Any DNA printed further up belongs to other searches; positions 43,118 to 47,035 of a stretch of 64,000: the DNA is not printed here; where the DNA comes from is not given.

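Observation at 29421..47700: Nitrate reductase and Alternative Complex III joined in one 18-kb, 14-gene unit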

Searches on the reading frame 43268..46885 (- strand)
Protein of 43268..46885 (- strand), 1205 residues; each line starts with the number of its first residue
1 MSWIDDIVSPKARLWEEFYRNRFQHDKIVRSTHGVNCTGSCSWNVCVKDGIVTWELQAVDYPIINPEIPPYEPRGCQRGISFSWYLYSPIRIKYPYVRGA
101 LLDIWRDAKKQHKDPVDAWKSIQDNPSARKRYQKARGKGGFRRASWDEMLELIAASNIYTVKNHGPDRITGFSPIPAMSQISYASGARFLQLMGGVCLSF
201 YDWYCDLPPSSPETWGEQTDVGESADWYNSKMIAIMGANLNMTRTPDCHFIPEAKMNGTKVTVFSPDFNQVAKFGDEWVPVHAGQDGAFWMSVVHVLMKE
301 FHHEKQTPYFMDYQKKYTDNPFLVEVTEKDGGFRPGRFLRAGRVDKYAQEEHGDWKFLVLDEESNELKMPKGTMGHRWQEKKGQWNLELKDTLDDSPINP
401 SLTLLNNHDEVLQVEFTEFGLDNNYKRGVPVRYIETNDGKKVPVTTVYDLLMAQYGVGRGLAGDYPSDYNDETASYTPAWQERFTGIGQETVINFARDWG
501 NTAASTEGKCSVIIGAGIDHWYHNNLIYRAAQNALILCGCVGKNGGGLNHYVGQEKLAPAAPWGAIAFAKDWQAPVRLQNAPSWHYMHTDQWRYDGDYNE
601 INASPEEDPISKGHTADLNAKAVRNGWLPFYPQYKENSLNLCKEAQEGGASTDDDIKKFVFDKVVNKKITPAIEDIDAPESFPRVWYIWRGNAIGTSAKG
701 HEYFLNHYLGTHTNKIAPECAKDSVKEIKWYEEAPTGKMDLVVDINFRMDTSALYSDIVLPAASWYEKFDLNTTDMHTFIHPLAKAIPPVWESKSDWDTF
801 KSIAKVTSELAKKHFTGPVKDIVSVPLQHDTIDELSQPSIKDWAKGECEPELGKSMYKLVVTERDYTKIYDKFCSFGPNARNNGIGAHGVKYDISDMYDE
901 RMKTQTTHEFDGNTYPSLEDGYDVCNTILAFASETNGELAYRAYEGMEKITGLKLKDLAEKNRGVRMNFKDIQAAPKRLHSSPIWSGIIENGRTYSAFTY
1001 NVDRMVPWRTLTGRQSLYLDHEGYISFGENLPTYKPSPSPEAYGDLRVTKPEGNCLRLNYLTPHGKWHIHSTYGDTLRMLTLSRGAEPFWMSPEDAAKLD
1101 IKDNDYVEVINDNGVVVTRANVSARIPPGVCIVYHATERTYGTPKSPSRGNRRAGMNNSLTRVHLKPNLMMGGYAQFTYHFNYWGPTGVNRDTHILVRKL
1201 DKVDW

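Call 3: search_protein_families(library=pfam, proteins=[window:43268-46885:-])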
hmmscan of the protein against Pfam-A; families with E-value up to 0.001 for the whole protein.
window:43268-46885:- (1205 aa): 2 families
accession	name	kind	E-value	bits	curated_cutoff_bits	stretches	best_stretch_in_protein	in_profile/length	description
PF00384.28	Molybdopterin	-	2.4e-59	201.6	24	1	91-806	1-353/353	Molybdopterin oxidoreductase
PF01568.27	Molydop_binding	-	2e-20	73.3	26.8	1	1058-1172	1-104/110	Molydopterin dinucleotide binding domain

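Call 5: search_protein_families(library=ncbifam, proteins=[window:43268-46885:-])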
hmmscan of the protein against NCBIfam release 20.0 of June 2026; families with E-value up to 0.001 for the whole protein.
window:43268-46885:- (1205 aa): 18 families
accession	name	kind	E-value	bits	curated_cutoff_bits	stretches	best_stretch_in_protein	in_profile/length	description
TIGR01580.1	narG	equivalog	0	1509.5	1084.15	1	11-1205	27-1233/1235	nitrate reductase subunit alpha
TIGR03479.1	DMSO_red_II_alp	subfamily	9e-179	596.5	984.75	4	135-637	130-546/913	molybdopterin-dependent oxidoreductase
NF042978.1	EthbenzDh_ebdA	equivalog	1.7e-63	214.8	2000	4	135-435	152-430/977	ethylbenzene dehydrogenase subunit alpha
TIGR02166.1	dmsA_ynfE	subfamily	1.1e-50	172.6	777.7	5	135-306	114-293/794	DMSO/selenate family reductase complex A subunit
TIGR01591.1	Fdh-alpha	equivalog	1e-31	109.8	666.25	4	119-305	45-231/672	formate dehydrogenase subunit alpha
NF041885.1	selenate_YnfE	exception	2.2e-29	101.8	1675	2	131-305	115-299/805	selenate/tellurate reductase subunit YnfE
TIGR00509.1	bisC_fam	subfamily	4e-29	101.4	1017.55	3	1052-1164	621-733/772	molybdopterin guanine dinucleotide-containing S/N-oxide reductase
NF041884.1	selenate_YnfF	exception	4.2e-28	97.7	1650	2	131-302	112-289/798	selenate/tellurate reductase subunit YnfF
NF011566.1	PRK14990.1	exception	4.4e-28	97.7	1600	2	134-305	128-312/814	dimethylsulfoxide reductase subunit A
NF011682.0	PRK15102.1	equivalog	5.2e-21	74.4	909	2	1061-1133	687-759/829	trimethylamine-N-oxide reductase TorA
NF012032.0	PRK15488.1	equivalog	6.1e-19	67.5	694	1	135-305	108-274/759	thiosulfate reductase PhsA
TIGR02164.1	torA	equivalog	6.2e-19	67.6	1465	2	1062-1133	684-755/824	trimethylamine-N-oxide reductase TorA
TIGR01553.1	formate-DH-alph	equivalog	5.9e-13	47.5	814.2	1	215-358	207-339/1009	formate dehydrogenase-N subunit alpha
NF041513.1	formate_DH_Act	exception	2.2e-10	39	1400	1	225-330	208-307/1067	formate dehydrogenase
NF047855.1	AssmNtatRedNasC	equivalog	3.7e-10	38.7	1100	0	136-305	84-256/708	assimilatory nitrate reductase catalytic subunit NasC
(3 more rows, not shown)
